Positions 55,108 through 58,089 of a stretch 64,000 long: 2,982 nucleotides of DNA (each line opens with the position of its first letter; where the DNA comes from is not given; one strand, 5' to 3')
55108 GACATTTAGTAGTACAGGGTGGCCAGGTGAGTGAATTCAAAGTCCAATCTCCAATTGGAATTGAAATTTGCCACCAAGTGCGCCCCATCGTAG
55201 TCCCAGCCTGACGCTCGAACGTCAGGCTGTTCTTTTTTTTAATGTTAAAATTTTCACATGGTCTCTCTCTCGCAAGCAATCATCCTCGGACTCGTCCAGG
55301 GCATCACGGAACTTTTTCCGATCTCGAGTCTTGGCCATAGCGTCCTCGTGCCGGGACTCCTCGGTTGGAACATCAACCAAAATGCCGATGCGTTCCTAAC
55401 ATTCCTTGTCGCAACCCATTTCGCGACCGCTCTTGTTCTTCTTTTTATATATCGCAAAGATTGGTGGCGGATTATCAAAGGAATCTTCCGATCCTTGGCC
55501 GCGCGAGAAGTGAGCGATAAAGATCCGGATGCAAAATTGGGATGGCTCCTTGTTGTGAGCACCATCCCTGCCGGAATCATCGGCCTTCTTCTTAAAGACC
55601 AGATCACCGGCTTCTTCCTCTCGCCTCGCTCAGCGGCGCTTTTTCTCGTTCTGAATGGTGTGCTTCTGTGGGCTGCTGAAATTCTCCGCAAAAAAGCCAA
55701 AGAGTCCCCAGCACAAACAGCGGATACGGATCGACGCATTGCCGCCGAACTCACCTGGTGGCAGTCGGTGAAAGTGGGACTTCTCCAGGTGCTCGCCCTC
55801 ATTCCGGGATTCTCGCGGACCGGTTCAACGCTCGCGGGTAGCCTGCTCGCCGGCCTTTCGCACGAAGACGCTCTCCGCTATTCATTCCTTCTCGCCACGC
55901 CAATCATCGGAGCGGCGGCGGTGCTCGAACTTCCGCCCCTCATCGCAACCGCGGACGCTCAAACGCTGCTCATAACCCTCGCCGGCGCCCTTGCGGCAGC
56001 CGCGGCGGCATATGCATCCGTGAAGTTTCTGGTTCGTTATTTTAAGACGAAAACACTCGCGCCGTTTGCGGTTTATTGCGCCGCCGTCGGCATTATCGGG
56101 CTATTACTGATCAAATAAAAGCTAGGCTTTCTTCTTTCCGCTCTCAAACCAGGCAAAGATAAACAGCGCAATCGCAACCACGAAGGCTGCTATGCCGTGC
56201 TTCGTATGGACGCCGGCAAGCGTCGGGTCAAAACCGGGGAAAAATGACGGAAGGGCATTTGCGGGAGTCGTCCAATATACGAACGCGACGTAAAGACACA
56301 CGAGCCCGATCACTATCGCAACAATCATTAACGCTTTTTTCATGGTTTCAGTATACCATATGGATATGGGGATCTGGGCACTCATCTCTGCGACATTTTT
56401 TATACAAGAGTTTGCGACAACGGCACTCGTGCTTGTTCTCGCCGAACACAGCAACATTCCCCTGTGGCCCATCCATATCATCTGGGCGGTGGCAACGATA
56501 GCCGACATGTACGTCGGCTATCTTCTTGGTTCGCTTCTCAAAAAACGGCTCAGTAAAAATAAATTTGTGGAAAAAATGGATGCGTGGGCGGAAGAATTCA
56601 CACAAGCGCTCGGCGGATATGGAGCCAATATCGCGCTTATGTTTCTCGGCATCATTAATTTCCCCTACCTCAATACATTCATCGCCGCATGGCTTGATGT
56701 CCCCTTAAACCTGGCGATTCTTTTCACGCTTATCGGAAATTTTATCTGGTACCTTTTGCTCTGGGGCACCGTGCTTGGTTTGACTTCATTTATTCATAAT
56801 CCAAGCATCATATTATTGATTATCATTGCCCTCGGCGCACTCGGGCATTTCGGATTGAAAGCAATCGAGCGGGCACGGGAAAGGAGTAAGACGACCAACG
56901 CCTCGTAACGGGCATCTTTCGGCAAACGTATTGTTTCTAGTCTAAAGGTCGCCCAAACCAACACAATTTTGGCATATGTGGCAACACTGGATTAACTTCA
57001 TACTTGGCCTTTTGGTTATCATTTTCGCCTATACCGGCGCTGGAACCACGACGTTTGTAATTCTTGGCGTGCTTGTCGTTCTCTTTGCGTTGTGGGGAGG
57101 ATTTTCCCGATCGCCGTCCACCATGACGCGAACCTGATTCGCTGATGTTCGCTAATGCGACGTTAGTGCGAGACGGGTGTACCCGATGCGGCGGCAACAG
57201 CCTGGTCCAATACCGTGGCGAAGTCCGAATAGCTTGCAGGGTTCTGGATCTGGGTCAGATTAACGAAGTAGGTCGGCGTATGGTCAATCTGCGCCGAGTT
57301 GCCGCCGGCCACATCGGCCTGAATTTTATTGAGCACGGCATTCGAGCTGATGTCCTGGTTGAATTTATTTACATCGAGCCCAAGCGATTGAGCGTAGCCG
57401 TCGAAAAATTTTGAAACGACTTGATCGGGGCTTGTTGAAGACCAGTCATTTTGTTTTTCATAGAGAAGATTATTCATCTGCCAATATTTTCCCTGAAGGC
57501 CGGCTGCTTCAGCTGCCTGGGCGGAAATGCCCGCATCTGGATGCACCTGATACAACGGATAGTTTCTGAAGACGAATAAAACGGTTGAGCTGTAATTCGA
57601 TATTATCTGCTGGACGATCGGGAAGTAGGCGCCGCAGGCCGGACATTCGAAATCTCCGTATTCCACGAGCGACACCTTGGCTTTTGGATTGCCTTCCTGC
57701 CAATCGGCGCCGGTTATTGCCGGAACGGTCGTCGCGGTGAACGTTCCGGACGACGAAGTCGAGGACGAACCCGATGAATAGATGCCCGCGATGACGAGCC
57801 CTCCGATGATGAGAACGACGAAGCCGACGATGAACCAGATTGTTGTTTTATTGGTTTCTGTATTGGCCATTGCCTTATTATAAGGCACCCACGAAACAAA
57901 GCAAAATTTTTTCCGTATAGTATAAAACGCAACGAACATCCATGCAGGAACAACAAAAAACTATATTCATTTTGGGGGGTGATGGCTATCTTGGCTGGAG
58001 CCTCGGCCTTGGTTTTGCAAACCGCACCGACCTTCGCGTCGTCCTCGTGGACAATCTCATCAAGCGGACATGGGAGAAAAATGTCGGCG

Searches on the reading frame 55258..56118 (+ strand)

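Call 3: search_protein_families(library=pfam, proteins=[window:55258-56118:+], max_evalue=0.01)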
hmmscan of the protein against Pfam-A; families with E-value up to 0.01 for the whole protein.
window:55258-56118:+ (286 aa): 1 family
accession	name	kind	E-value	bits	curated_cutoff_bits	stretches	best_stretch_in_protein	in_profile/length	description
PF02673.24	BacA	-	8.7e-76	255.4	33.4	1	7-280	1-257/257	Bacitracin resistance protein BacA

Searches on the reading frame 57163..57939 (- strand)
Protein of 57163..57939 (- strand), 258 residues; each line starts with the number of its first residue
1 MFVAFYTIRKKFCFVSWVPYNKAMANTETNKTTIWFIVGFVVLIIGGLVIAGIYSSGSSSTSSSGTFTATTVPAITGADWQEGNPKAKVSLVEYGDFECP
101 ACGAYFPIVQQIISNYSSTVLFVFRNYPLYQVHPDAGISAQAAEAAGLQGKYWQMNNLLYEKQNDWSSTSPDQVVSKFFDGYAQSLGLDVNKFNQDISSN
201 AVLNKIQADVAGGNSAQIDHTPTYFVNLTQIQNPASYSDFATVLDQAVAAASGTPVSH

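Call 3: search_protein_families(library=pfam, proteins=[window:57163-57939:-], max_evalue=0.01)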
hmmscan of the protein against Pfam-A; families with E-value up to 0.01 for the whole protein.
window:57163-57939:- (258 aa): 3 families
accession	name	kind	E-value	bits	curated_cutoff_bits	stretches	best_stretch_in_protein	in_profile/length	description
PF13462.12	Thioredoxin_4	-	1.5e-22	81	23.2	1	82-245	8-164/165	Thioredoxin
PF01323.26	DSBA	-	6.6e-07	29.7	25.6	1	92-228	3-174/191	DSBA-like thioredoxin domain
PF13743.12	Thioredoxin_5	-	4.6e-06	26.9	27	1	142-226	80-163/186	Thioredoxin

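Call 4: search_protein_families(library=ncbifam, proteins=[window:57163-57939:-], max_evalue=0.01)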
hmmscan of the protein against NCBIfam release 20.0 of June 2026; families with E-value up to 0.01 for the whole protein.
window:57163-57939:- (258 aa): 2 families
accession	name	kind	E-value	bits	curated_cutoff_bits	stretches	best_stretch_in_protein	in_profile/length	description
NF041057.1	Rcas_1661_fam_Se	equivalog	2.7e-24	86.1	190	1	82-246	84-246/247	Rcas_1661 family thioredoxin-like (seleno)lipoprotein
NF047695.1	ThlDiSintDsbAHaem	equivalog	0.003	17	290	1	85-237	36-184/206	thiol:disulfide interchange protein DsbA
